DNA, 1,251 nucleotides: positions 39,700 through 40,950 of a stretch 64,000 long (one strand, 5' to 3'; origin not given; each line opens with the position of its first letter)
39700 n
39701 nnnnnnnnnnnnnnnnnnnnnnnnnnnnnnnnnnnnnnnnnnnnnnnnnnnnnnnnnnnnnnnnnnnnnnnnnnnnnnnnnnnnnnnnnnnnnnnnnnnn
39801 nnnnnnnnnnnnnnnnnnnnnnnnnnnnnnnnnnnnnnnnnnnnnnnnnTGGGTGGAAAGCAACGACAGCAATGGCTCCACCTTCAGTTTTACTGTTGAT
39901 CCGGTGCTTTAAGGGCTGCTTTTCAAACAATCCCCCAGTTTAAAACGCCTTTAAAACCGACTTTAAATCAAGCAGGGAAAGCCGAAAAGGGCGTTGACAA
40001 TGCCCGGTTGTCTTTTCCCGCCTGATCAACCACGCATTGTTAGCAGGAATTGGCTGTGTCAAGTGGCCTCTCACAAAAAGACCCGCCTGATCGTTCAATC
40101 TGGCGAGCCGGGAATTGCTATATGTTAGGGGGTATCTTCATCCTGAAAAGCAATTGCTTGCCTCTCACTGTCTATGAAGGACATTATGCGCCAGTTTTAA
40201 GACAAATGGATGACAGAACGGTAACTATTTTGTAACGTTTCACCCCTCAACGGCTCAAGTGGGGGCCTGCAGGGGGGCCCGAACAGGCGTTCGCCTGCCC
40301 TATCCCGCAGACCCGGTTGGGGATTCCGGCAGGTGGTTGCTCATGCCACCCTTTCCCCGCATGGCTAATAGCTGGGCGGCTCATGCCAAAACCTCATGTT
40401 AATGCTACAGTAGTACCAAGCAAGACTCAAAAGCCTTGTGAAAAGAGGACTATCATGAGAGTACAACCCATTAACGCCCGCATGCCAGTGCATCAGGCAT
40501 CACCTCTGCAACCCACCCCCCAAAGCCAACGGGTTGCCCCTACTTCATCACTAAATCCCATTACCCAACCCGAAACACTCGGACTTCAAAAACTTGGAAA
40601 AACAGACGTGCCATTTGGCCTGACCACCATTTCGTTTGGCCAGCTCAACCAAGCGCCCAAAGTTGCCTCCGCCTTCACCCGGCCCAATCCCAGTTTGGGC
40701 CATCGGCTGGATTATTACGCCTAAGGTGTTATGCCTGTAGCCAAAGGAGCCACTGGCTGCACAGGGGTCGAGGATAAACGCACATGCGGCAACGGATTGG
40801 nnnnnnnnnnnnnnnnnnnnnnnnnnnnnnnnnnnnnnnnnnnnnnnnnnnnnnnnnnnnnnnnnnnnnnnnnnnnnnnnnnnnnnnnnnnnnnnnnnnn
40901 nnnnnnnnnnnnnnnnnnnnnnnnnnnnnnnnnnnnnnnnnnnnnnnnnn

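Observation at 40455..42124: TPR-orthocaspase with a convergent, 3'-abutting small ORF and ~540 bp of upstream non-coding DNA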

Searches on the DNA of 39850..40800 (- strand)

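Call 8: search_rna_families(source=window, start=39850, end=40800, threshold=evalue, max_evalue=10)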
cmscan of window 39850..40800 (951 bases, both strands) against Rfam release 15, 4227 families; matches with E-value up to 10: 2.
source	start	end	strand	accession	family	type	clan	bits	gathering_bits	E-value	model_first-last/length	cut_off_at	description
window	40497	40563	+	RF01986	ZEB2_AS1_3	Gene; lncRNA;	-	12.1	55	8.2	1-100/100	no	ZEB2 antisense RNA 1 conserved region 3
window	40284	40297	+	RF03050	RAGATH-25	Gene; sRNA;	-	11.8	49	8.6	8-21/50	no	RAGATH-25 RNA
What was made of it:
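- On Any described RNA family (Rfam 15): Nothing has an E-value below 8 in 39850-40800 (call 8).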

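Call 36: build_rna_model(alignment_id=A4, structure=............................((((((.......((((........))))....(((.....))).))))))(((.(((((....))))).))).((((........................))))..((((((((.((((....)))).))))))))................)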
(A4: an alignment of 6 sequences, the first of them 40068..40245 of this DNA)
Model R1 built from alignment A4 (6 sequences, 182 columns); structure: as given.
model positions 177; base pairs 37; branch points 4; effective number of sequences 1.2; information 0.59 bits per position. Calibrated on 0.2 Mb of random sequence (short: E-values are rough).
structure used (alignment columns):
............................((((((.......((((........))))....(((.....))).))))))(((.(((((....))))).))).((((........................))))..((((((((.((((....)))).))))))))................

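Call 37: search_with_rna_model(model_id=R1, sources=[window, L001, L002, L003, L004, L005, L006, L007, L008, L009, L010, L015, L016, L017, L018, L019, L020, L021, L023, L024, L025, L026, L027], max_evalue=10, show_alignments=0)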
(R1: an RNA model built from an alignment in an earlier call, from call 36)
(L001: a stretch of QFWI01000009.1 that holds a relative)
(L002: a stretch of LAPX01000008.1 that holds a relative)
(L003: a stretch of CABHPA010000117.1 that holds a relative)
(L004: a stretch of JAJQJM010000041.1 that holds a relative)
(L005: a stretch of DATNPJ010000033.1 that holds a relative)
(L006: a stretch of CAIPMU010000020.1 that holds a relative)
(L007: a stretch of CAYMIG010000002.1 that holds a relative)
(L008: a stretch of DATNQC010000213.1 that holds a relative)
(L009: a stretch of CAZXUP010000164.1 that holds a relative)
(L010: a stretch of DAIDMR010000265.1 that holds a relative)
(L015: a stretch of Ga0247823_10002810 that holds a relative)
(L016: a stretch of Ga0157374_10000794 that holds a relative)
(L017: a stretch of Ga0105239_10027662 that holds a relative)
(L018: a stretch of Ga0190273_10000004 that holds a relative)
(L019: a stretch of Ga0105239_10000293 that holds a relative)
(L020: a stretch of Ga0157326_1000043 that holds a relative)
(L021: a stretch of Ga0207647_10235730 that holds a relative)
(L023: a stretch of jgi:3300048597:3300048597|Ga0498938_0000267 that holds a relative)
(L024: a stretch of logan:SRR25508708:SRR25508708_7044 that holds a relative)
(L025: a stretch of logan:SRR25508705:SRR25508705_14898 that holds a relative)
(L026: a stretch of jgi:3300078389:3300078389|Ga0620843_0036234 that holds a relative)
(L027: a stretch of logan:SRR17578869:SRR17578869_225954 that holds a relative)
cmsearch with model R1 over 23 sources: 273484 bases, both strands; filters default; matches with E-value up to 10: 16.
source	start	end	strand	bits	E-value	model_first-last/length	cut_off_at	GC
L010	1507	1683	+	209.4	2.9e-52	1-177/177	no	0.47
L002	7789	7965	+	204.2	6.7e-51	1-177/177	no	0.47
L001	7823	7997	+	202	2.5e-50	1-177/177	no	0.44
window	40066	40243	-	197.1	4.6e-49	1-177/177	no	0.44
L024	7799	7975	+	193.5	4.1e-48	1-177/177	no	0.45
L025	2601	2777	+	193.5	4.1e-48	1-177/177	no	0.45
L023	7743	7918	+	189.4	4.6e-47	1-177/177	no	0.42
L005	9872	10049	+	28.2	3.2e-05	1-177/177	no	0.55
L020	5906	6110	+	25.1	0.0002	1-177/177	no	0.45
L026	1189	1369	-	23.5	0.00053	1-177/177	no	0.49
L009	6066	6277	+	23.2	0.00063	1-177/177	no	0.49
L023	7875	7904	-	14.6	0.11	134-163/177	no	0.6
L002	7922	7951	-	14.1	0.15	134-163/177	no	0.67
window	40080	40109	+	10.6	1.2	134-163/177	no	0.63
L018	3393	3424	-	9.4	2.4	39-70/177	no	0.34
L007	11035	11081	+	8.5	4.1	26-76/177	no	0.47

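Call 38: search_with_rna_model(model_id=R1, sources=[L005, L020, L026, L009], max_evalue=0.01, show_alignments=4)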
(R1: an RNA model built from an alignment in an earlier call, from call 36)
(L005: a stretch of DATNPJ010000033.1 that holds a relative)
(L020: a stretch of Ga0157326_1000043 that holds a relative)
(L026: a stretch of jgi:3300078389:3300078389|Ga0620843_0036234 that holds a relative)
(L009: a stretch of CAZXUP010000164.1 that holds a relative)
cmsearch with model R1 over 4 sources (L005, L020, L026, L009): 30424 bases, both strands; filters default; matches with E-value up to 0.01: 4.
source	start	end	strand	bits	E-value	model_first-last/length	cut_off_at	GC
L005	9872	10049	+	28.2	3.5e-06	1-177/177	no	0.55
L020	5906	6110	+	25.1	2.2e-05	1-177/177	no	0.45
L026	1189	1369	-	23.5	5.9e-05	1-177/177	no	0.49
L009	6066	6277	+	23.2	7e-05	1-177/177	no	0.49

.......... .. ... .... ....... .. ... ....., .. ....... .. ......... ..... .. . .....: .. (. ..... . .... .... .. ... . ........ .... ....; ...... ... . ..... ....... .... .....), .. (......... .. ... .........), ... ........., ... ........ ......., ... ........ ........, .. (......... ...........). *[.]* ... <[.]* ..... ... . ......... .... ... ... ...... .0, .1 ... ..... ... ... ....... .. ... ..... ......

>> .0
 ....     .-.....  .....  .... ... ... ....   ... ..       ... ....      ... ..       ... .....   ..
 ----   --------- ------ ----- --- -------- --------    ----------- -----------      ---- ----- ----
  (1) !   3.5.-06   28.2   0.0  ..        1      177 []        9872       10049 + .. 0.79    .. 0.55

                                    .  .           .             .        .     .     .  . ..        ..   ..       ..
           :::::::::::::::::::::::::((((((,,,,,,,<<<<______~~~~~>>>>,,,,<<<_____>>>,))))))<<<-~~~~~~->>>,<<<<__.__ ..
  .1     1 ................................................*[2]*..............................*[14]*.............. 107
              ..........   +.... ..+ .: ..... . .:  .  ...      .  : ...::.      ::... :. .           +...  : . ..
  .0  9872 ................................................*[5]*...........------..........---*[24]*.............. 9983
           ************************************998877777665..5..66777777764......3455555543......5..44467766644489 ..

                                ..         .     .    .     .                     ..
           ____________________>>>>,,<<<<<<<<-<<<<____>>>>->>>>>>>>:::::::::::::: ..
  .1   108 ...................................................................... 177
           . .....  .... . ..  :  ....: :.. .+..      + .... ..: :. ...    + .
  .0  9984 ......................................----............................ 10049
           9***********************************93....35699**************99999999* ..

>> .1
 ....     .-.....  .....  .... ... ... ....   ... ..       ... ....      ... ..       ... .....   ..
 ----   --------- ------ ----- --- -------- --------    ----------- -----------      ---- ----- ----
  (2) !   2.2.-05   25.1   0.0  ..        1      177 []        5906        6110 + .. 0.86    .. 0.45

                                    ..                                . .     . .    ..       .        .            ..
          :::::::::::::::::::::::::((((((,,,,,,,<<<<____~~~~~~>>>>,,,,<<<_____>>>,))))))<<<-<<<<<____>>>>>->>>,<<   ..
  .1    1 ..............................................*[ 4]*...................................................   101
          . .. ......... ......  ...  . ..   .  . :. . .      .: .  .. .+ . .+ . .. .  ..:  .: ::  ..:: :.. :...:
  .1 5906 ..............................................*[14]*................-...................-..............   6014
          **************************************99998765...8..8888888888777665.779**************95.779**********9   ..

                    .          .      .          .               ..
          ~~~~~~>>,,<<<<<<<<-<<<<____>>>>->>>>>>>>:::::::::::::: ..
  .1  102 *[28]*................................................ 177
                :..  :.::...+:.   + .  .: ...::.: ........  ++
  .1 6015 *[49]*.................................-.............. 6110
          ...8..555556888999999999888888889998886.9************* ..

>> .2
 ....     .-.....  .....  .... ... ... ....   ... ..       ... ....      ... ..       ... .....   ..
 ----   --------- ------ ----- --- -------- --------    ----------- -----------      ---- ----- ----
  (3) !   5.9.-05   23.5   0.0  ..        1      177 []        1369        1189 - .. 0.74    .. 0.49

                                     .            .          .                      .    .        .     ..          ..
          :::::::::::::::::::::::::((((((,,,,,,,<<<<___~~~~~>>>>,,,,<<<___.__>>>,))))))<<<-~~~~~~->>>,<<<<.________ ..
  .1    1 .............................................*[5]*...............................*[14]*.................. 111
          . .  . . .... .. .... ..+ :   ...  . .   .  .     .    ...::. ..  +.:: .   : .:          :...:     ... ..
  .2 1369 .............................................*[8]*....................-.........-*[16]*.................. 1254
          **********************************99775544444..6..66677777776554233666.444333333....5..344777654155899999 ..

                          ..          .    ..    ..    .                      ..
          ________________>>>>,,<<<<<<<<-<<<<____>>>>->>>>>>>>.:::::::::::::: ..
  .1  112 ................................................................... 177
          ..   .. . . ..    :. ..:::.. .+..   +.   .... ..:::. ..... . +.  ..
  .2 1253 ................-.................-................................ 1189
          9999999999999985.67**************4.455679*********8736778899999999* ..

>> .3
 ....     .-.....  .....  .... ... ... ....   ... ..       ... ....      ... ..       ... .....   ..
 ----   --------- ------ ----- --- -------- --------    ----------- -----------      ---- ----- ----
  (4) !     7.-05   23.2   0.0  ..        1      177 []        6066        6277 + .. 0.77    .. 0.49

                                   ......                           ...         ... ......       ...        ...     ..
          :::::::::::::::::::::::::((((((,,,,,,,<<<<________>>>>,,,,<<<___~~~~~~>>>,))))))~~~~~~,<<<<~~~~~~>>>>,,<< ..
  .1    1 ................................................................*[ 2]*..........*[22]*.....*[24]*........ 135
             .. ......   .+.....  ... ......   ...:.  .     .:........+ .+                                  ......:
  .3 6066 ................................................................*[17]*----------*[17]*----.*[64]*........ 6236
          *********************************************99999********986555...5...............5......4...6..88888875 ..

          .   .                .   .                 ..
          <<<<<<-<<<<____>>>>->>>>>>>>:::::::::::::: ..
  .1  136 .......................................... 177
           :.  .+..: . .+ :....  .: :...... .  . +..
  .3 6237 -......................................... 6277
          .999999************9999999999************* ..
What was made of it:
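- In L026 it lies about 2.6 kb from the small-protein gene, between unrelated genes (calls 37, 38). Helix 1 is broken in the distant copies (call 38).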

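Call 65: search_with_rna_model(model_id=R1, sources=[L029, L028, L027, L007, L003, L004, L015, L017, L006, L016], max_evalue=10, filters=default)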
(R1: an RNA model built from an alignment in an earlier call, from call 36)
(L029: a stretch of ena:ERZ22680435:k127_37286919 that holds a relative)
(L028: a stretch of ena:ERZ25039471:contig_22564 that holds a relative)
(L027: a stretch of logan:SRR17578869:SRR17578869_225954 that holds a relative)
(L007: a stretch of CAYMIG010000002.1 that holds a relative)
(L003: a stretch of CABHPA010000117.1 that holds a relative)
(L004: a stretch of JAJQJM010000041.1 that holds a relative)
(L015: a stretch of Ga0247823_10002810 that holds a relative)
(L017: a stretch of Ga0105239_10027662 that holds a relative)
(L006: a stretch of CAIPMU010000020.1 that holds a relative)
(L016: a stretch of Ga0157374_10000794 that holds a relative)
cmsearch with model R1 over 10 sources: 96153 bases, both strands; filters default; matches with E-value up to 10: 1.
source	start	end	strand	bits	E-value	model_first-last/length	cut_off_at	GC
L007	11035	11081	+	8.5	1.5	26-76/177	no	0.47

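Call 66: search_with_rna_model(model_id=R1, sources=[window, L001, L002, L010, L023, L024, L005, L020, L026, L009], max_evalue=0.01, make_alignment=true)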
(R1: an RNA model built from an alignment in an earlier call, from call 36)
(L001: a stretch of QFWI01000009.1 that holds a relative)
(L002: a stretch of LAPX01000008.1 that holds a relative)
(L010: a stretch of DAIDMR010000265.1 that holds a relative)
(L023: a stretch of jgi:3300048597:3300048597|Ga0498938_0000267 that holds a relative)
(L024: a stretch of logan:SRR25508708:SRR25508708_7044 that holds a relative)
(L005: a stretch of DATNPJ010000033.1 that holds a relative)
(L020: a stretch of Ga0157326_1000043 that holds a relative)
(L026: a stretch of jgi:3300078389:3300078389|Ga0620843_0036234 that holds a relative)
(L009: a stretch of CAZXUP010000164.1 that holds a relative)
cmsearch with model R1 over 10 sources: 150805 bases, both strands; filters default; matches with E-value up to 0.01: 10.
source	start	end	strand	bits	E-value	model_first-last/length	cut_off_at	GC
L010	1507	1683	+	209.4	1.6e-52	1-177/177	no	0.47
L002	7789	7965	+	204.2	3.7e-51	1-177/177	no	0.47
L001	7823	7997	+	202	1.4e-50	1-177/177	no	0.44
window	40066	40243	-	197.1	2.6e-49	1-177/177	no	0.44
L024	7799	7975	+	193.5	2.3e-48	1-177/177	no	0.45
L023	7743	7918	+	189.4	2.6e-47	1-177/177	no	0.42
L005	9872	10049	+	28.2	1.7e-05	1-177/177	no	0.55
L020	5906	6110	+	25.1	0.00011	1-177/177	no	0.45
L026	1189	1369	-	23.5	0.00029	1-177/177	no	0.49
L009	6066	6277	+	23.2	0.00035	1-177/177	no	0.49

Alignment A8: 10 matches aligned to the model, 301 columns, each read 5' to 3' on its own strand. Consensus structure (alignment columns), stored with it:
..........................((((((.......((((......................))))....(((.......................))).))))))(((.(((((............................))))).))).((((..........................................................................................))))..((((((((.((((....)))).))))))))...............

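Call 74: search_with_rna_model(model_id=R1, sources=[L030], max_evalue=10, filters=off, show_alignments=1)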
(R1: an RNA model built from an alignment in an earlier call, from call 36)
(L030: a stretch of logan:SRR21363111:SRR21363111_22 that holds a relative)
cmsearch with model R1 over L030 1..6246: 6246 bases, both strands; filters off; matches with E-value up to 10: 7.
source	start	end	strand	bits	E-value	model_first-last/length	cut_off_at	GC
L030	2630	2795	-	47.8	5.9e-12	1-177/177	no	0.49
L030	2644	2673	+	3.7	1.7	134-163/177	no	0.73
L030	2768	2805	+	2.4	3.5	1-177/177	no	0.37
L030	338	363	-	2.2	4.1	136-161/177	no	0.62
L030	4694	4711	-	1.6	5.7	140-157/177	no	0.83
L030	2384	2418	-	1.6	5.8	1-177/177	no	0.54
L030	4694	4711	+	1.4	6.5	140-157/177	no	0.83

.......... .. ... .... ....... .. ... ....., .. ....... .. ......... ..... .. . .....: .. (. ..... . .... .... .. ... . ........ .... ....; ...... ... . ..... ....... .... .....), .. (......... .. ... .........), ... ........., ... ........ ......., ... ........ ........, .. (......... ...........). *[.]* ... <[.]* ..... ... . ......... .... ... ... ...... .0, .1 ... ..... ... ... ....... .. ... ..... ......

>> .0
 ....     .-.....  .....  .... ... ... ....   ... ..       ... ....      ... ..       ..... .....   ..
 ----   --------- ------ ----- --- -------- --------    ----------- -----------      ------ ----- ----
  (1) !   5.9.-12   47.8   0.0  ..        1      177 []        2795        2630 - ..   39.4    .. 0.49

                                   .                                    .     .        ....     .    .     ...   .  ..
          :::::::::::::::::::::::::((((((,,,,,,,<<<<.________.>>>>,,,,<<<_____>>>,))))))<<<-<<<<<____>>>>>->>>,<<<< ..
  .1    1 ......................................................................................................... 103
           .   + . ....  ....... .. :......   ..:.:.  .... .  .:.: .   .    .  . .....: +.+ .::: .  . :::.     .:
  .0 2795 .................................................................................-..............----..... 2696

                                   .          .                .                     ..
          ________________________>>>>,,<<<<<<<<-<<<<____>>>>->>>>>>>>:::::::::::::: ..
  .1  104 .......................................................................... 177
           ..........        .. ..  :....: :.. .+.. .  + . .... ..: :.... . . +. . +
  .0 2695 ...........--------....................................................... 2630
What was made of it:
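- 40073..40238 (-): Conserved non-coding element, read as a PhoB-box promoter plus an sRNA of about 100 nt. Tandem units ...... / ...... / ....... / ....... lie at an 11-nt period (40235-40197). CATAAT (-10) is at 40188-40183. A covarying hairpin is at 40166-40145. A 30-nt invariant core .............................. is at 40143-40114. The terminator stem-loop is at 40109-40080, followed by a U-run at 40079-40073. The covariance model finds it in L030 (E 6e-12), L005, L020, L009 and L026 (calls 37, 38, 74).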

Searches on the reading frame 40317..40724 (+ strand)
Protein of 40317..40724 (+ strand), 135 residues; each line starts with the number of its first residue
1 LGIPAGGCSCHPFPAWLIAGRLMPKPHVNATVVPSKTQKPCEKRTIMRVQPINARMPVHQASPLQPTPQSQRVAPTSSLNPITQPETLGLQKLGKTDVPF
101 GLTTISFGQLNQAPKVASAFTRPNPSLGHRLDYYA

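Call 3: search_protein_families(library=pfam, proteins=[window:40317-40724:+], max_evalue=0.01)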
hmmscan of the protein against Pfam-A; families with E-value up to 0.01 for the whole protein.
window:40317-40724:+ (135 aa): 0 families
